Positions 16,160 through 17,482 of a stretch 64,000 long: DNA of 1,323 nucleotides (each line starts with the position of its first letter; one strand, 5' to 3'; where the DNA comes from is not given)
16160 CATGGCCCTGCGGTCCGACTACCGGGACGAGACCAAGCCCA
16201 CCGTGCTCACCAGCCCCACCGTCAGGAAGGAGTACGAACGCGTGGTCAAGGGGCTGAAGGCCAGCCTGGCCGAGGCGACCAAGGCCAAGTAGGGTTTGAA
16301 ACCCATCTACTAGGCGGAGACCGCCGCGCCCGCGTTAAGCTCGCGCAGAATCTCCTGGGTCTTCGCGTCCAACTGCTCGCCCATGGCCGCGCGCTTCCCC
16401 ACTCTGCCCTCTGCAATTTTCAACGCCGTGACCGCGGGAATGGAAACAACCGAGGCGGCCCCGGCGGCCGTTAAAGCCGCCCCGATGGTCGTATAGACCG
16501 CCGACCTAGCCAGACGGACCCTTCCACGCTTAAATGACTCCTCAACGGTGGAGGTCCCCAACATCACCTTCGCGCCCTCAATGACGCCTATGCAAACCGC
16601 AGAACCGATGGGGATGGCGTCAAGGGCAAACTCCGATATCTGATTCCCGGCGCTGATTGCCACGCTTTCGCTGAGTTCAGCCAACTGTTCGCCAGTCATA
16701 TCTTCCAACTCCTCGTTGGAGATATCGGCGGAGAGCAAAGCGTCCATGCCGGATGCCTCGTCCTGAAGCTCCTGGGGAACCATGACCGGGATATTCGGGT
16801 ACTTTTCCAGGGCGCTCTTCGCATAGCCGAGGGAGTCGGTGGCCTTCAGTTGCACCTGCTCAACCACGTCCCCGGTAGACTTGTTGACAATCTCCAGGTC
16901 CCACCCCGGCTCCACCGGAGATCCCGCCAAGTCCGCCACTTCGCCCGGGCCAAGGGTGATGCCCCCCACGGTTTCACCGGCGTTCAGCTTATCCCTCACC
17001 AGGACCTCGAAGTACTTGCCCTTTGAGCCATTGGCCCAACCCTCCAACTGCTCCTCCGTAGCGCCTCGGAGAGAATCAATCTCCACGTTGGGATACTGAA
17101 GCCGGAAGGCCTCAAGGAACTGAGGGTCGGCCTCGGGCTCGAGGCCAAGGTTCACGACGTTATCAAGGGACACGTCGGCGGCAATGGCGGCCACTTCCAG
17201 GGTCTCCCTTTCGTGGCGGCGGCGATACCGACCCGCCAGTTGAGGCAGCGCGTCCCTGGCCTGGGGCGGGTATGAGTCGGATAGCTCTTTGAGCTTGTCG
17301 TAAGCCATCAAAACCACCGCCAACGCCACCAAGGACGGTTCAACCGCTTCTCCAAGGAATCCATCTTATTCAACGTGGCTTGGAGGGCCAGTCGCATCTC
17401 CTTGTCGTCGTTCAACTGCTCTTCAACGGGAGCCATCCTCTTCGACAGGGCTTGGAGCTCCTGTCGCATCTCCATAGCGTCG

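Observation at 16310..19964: Four-gene same-strand locus: Dam-class MTase, putative REase, tandem-repeat coiled-coil protein and Mrr-like nuclease-fold protein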

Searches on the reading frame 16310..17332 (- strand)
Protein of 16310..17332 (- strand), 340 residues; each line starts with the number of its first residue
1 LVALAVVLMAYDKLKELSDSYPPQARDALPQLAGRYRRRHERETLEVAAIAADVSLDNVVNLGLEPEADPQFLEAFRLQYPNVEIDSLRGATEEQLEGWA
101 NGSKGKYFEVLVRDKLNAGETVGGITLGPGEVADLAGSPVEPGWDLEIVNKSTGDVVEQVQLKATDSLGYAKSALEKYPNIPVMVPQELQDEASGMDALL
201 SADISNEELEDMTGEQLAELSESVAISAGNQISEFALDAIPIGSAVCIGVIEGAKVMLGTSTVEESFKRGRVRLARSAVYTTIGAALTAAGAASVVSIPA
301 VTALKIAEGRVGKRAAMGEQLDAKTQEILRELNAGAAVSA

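Call 3: search_protein_families(library=pfam, proteins=[window:16310-17332:-], max_evalue=1)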
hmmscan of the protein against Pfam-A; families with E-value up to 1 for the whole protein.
window:16310-17332:- (340 aa): 1 family
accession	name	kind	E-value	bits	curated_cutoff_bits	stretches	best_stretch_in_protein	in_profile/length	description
PF03466.25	LysR_substrate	-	0.011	15.6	28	1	70-102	22-54/209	LysR substrate binding domain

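Call 4: search_protein_families(library=padloc, proteins=[window:16310-17332:-], max_evalue=1)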
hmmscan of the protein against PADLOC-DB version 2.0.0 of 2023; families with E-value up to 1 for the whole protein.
window:16310-17332:- (340 aa): 2 families
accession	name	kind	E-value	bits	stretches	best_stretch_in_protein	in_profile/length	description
PDLC04784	PDC-M72B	-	6.1e-12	44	1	147-237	77-167/193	-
PDLC04785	PDC-M72B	-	9.6e-08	30.2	1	135-218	67-147/168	-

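Call 5: search_protein_families(library=ncbifam, proteins=[window:16310-17332:-], max_evalue=1)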
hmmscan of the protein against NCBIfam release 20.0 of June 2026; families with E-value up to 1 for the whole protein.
window:16310-17332:- (340 aa): 0 families

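Call 6: search_solved_structures(query=window:16310-17308:-, max_evalue=10, show_alignments=2)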
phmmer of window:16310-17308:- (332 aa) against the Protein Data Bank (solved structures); distinct sequences matched with E-value up to 10: 0.

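Call 8: search_protein_families(library=phrogs, proteins=[window:16310-17332:-], max_evalue=0.1)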
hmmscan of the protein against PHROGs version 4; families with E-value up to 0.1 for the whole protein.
window:16310-17332:- (340 aa): 0 families

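Call 9: find_homologous_proteins(query=window:16310-17308:-, max_evalue=0.001)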
Query window:16310-17308:- (332 aa): 329 proteins with E <= 0.001 among 8000 candidates; the best 120 are listed.
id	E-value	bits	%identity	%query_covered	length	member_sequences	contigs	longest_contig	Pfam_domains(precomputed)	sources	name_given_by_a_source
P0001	2.2e-205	699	100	100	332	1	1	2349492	-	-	-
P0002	3.0e-119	416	65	98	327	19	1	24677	-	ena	-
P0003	1.6e-115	404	60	97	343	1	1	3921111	-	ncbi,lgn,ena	-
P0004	3.6e-113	396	60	98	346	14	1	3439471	-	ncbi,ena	-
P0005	4.2e-112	392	59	98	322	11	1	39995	-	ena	-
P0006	2.3e-109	383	59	98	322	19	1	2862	-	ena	-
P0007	2.4e-109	383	61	98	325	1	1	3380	-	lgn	-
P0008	1.5e-108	381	57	98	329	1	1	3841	-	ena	-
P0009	3.8e-108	379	60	98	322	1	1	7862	-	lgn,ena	-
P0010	1.1e-107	378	56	100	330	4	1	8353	-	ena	-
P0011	1.4e-107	378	59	98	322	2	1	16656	-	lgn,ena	-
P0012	2.0e-107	377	55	99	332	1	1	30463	-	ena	-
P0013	2.8e-107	377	60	98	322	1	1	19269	-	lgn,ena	-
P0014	9.7e-106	372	57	97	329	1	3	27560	-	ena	-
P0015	1.2e-105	371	58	98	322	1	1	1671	-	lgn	-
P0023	6.6e-101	356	54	98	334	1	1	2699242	-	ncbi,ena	-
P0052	3.9e-94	333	52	97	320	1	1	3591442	-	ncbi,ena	-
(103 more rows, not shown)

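Call 11: find_encoding_contigs(protein=P0003, flank=8000, max_places=2)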
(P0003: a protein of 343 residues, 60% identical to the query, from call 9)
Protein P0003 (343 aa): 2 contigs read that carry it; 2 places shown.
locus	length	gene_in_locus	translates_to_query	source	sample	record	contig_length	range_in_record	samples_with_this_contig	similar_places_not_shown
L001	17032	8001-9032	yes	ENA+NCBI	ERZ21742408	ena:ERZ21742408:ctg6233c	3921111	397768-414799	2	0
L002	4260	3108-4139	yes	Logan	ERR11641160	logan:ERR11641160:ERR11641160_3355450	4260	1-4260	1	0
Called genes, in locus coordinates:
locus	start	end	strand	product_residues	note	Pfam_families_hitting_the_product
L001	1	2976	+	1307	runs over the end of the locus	PF04851:ResIII (faint), PF00270:DEAD, PF00271:Helicase_C, PF00580:UvrD-helicase, PF13245:AAA_19, PF00580:UvrD-helicase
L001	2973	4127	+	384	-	PF13361:UvrD_C, PF13538:UvrD_C_2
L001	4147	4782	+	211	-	-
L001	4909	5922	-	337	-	PF00296:Bac_luciferase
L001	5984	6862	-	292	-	PF00296:Bac_luciferase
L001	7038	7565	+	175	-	PF02668:TauD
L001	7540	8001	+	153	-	-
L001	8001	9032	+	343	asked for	-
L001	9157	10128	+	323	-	PF02126:PTE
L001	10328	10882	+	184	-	PF00903:Glyoxalase, PF13669:Glyoxalase_4 (weak), PF22677:Ble-like_N (weak)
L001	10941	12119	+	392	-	PF04909:Amidohydro_2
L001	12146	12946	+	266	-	PF00106:adh_short, PF13561:adh_short_C2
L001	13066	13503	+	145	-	PF13577:SnoaL_4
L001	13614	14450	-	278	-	PF00296:Bac_luciferase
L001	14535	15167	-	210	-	PF02798:GST_N, PF13417:GST_N_3, PF13409:GST_N_2, PF00043:GST_C (weak), PF13410:GST_C_2 (weak), PF14497:GST_C_3 (weak)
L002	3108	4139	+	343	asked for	-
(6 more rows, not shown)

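Call 12: find_encoding_contigs(protein=P0023, flank=8000, max_places=2)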
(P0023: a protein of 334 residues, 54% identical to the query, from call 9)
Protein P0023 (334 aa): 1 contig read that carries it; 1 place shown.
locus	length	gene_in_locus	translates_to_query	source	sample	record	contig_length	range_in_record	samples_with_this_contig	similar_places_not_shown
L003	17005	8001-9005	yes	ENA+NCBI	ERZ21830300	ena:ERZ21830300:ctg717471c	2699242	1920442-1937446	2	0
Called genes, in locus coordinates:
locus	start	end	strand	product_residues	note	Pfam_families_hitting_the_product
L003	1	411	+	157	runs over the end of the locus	PF01029:NusB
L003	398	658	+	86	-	PF00550:PP-binding (weak)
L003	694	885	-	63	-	-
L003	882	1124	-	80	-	-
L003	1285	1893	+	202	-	PF03167:UDG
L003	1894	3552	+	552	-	PF00753:Lactamase_B, PF12706:Lactamase_B_2, PF22505:RNase_J_b_CASP, PF07521:RMMBL, PF17770:RNase_J_C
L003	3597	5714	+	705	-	PF17854:FtsK_alpha, PF01580:FtsK_SpoIIIE, PF09397:FtsK_gamma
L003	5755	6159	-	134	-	-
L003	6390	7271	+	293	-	PF02086:MethyltransfD12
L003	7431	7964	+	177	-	-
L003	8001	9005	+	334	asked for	-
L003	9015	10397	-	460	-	PF01936:NYN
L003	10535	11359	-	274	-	PF10609:ParA, PF01656:CbiA, PF02374:ArsA_ATPase (weak), PF09140:MipZ (weak), PF13614:AAA_31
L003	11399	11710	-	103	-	PF01883:FeS_assembly_P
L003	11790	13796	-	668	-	PF00270:DEAD (faint), PF04851:ResIII, PF17757:UvrB_inter, PF27431:UvrB_3rd, PF00271:Helicase_C, PF12344:UvrB, PF02151:UVR (weak)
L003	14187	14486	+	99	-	PF01381:HTH_3, PF13560:HTH_31, PF15943:YdaS_toxin (faint)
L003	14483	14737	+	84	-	-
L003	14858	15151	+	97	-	-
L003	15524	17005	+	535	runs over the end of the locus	PF01555:N6_N4_Mtase, PF04471:Mrr_cat, PF22722:NA-iREase1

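Call 13: find_encoding_contigs(protein=P0052, flank=8000, max_places=2)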
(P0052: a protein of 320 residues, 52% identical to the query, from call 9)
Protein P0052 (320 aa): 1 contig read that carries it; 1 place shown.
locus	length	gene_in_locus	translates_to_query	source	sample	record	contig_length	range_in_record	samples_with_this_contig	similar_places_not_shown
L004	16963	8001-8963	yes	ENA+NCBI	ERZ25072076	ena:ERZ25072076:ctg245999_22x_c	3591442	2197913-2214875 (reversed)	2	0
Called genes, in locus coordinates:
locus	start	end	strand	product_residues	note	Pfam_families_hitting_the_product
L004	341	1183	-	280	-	PF00149:Metallophos, PF12850:Metallophos_2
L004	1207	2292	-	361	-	PF02615:Ldh_2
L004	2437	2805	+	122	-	-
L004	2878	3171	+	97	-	-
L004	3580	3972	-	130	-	PF01842:ACT, PF13291:ACT_4 (weak), PF13840:ACT_7 (faint), PF19571:ACT_8 (weak), PF22468:ACT_9 (weak), PF22629:ACT_AHAS_ss (weak)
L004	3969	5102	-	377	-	PF00282:Pyridoxal_deC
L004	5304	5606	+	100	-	-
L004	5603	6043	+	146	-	PF01850:PIN (weak), PF10130:PIN_2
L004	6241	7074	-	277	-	PF01261:AP_endonuc_2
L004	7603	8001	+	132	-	-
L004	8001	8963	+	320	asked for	-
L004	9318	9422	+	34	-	-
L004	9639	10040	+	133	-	-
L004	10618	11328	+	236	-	PF00583:Acetyltransf_1 (faint)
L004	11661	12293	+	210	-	-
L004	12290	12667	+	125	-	-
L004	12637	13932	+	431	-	PF18870:HEPN_RES_NTD1, PF08808:RES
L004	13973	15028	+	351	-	PF02126:PTE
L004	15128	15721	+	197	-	PF10544:T5orf172, PF13455:MUG113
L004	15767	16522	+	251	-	PF03328:HpcH_HpaI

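Call 14: search_protein_representatives(protein=window:16310-17308:-)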
Query: 332 residues. Proteins with E-value up to 0.001 (for the whole library): 637; up to 1e-10: 352; up to 1e-30: 95. The best 150 are listed.
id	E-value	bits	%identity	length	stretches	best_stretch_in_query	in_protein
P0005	1.3e-112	392.4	60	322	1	1-324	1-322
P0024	5.1e-101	354.4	54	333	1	1-332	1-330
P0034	2.1e-98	345.8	58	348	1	1-326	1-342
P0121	1.2e-79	284.2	47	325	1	3-320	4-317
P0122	5.8e-76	272.1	50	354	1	1-287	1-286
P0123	1.4e-74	267.6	47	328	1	1-323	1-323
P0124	1.5e-74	267.5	45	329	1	1-322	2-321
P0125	7.4e-71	255.4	45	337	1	1-328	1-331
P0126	3.1e-68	246.7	43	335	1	1-321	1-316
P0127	3.3e-65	236.8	43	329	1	1-319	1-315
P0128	2.1e-64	234.2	45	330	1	2-320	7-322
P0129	6.8e-61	222.7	39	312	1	13-321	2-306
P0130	4.0e-60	220.1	40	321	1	6-313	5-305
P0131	1.7e-59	218.1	43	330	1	1-322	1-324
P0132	1.2e-53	198.8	53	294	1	39-243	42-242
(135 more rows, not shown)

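Call 19: search_solved_structures(query=A1, max_evalue=10, show_alignments=3)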
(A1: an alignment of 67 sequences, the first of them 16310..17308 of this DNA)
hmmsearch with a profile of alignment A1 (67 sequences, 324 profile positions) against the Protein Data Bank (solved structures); distinct sequences matched with E-value up to 10: 2.
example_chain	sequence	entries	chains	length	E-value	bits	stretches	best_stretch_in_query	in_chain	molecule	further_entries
4g65_A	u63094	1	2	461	0.36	13.1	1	120-157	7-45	Trk system potassium uptake protein trkA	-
8um1_A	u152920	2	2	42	0.43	12.8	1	80-109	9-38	Myosin-cross-reactive antigen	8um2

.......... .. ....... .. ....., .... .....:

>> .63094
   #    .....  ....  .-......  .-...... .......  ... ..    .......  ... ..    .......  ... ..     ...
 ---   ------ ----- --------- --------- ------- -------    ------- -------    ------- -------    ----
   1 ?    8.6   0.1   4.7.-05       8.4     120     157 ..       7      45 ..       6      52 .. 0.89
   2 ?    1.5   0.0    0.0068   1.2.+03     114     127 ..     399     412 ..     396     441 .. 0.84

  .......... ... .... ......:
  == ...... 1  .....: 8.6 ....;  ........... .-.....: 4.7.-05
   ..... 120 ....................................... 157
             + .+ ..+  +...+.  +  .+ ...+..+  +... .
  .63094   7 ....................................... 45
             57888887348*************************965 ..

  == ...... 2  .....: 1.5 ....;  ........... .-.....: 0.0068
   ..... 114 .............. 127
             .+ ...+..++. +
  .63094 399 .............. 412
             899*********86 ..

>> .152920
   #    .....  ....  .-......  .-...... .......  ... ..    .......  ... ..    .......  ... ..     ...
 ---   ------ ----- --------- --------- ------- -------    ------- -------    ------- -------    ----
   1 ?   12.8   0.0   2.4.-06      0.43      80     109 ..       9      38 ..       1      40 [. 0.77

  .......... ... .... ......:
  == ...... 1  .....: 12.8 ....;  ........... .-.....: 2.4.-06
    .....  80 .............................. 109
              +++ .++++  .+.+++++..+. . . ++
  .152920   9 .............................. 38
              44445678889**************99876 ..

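Call 25: find_related_loci(query=A3, collection=genome_contigs, flank=8000)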
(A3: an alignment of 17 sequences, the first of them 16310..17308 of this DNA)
Query A3 (332 aa) in genome_contigs; peptide patterns used: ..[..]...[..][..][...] (x = any residue, [..] = any of these).
84 stretches matched a pattern; 67 encode a relative of the query (tblastn E <= 1e-3); 67 distinct loci.
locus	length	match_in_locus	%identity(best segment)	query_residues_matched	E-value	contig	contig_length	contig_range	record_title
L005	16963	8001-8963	60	1-323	3e-124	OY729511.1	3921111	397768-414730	MAG: Candidatus Binatia bacterium isolate 9e32f69c-91e7-4ea3-9a30-d9bf58b5a9ec genome assembly, chromosome: 1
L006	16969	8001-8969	60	1-325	7e-123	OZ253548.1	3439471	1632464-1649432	MAG: Dehalococcoidia bacterium isolate 601e0476-adb4-49b6-be5a-42d8628e722d genome assembly, chromosome: 1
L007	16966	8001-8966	54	1-324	5e-109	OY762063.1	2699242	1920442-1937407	MAG: Dehalococcoidia bacterium isolate 5405c63e-44e1-4988-9b68-fe709a885d54 genome assembly, chromosome: 1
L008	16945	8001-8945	53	1-327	2e-103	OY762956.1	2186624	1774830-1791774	MAG: Dehalococcoidia bacterium isolate caf6cba7-c187-4a53-abc2-184ab5dfaca7 genome assembly, chromosome: 1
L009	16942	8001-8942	52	1-322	2e-99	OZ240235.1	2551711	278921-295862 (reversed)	MAG: Dehalococcoidia bacterium isolate ed65c047-e145-42da-9344-7ae81f1092be genome assembly, chromosome: 1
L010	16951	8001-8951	52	1-326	5e-99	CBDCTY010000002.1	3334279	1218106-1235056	MAG: Dehalococcoidia bacterium isolate 8d763e54-a689-437c-9121-06e6f54ce659 genome assembly, contig: contig_2, whole gen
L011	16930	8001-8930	52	1-320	9e-98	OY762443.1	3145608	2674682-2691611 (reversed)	MAG: Dehalococcoidia bacterium isolate e17dd254-e2e4-46ca-aa76-34ed56c1cae1 genome assembly, chromosome: 1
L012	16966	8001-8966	55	1-324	1e-107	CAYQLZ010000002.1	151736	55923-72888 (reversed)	MAG TPA_asm: uncultured Dehalococcoidia bacterium isolate SRP109090_co1_36 genome assembly, contig: NODE_71_length_15173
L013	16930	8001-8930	51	1-320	5e-97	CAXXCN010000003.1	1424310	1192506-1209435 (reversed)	MAG: Dehalococcoidia bacterium isolate e66569de-989e-459c-8942-bbbb2819a0b0 genome assembly, contig: contig_3, whole gen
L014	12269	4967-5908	50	3-320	5e-97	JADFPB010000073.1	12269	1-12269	MAG: Chloroflexota bacterium isolate B70T1L10 B70T1L10_NODE8272, whole genome shotgun sequence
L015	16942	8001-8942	52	1-322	7e-100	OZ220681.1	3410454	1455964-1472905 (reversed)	MAG: Dehalococcoidia bacterium isolate b3870ce4-b2c0-4886-bd94-d5608d47d969 genome assembly, chromosome: 1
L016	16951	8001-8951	49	1-322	8e-96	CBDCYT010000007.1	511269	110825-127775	MAG: Dehalococcoidia bacterium isolate b3e3ad07-64b9-47c7-ad82-6c21615a0932 genome assembly, contig: contig_7, whole gen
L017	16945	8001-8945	50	1-320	2e-94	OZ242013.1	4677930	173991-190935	MAG: Dehalococcoidia bacterium isolate 46172bb6-85ce-4bfa-83e6-a227f3f22208 genome assembly, chromosome: 1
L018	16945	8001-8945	49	1-320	3e-92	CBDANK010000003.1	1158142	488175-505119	MAG: Dehalococcoidia bacterium isolate a1dbf65f-fdea-4ccb-8455-25db03c06324 genome assembly, contig: contig_3, whole gen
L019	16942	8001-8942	48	1-322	2e-92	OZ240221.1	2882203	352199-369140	MAG: Dehalococcoidia bacterium isolate 7567415b-4a3e-4746-a007-9ac3d6e47015 genome assembly, chromosome: 1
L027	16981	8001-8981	46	1-324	4e-83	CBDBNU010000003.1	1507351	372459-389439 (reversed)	MAG: Dehalococcoidia bacterium isolate 71a96c89-020c-4782-a771-d9249ff8f4bc genome assembly, contig: contig_3, whole gen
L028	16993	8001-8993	45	1-331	5e-82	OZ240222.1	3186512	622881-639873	MAG: Dehalococcoidia bacterium isolate bda7ac21-848d-445c-aae4-c7980c7e0923 genome assembly, chromosome: 1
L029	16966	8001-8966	45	1-322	5e-78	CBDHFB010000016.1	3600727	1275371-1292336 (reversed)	MAG: Dehalococcoidia bacterium isolate 5892fe59-49e4-48a8-8c95-40c51a55cd3e genome assembly, contig: contig_12, whole ge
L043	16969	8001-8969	45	1-324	2e-69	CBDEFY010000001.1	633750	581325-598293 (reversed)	MAG: Dehalococcoidia bacterium isolate b072644e-70d4-4043-a6cf-a40efd764d31 genome assembly, contig: contig_1, whole gen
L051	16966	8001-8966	52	1-324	1e-102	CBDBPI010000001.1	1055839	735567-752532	MAG: Dehalococcoidia bacterium isolate 10daed5f-1fdc-4a8a-833a-0f530d489894 genome assembly, contig: contig_1, whole gen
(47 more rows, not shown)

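Call 27: predict_structure(alignment_id=A1)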
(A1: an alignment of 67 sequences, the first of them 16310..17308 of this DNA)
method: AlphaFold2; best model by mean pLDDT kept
length: 332 residues; sequences in the alignment: 67
mean_pLDDT: 87.8   pTM: 0.58
mean pLDDT of the five models: 87.8, 87.0, 87.0, 86.7, 84.4
residues with pLDDT >= 90: 188; 70-90: 111; 50-70: 27; < 50: 6
segments of 3 or more residues with pLDDT < 50: none
pLDDT, mean of each block of 10 residues (from residue 1): 88 89 87 80 65 57 96 94 91 97 98 97 97 96 98 98 98 98 97 97 93 71 51 73 91 93 89 85 82 88 90 92 86 70
secondary structure, 60 per line:
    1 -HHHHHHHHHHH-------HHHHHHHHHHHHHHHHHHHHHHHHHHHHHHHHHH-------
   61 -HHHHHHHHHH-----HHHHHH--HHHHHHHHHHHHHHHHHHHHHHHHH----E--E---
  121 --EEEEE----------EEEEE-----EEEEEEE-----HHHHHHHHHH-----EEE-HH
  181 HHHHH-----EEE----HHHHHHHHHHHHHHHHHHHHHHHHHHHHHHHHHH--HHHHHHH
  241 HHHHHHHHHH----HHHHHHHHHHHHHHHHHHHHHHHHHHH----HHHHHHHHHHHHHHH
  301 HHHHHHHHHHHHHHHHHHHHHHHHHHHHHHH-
elements in order: H2-12 H20-53 H62-71 H77-82 H85-109 E123-127 E138-142 E148-154 H160-169 E175-177 H179-185 E191-193 H198-231 H234-250 H255-281 H286-331
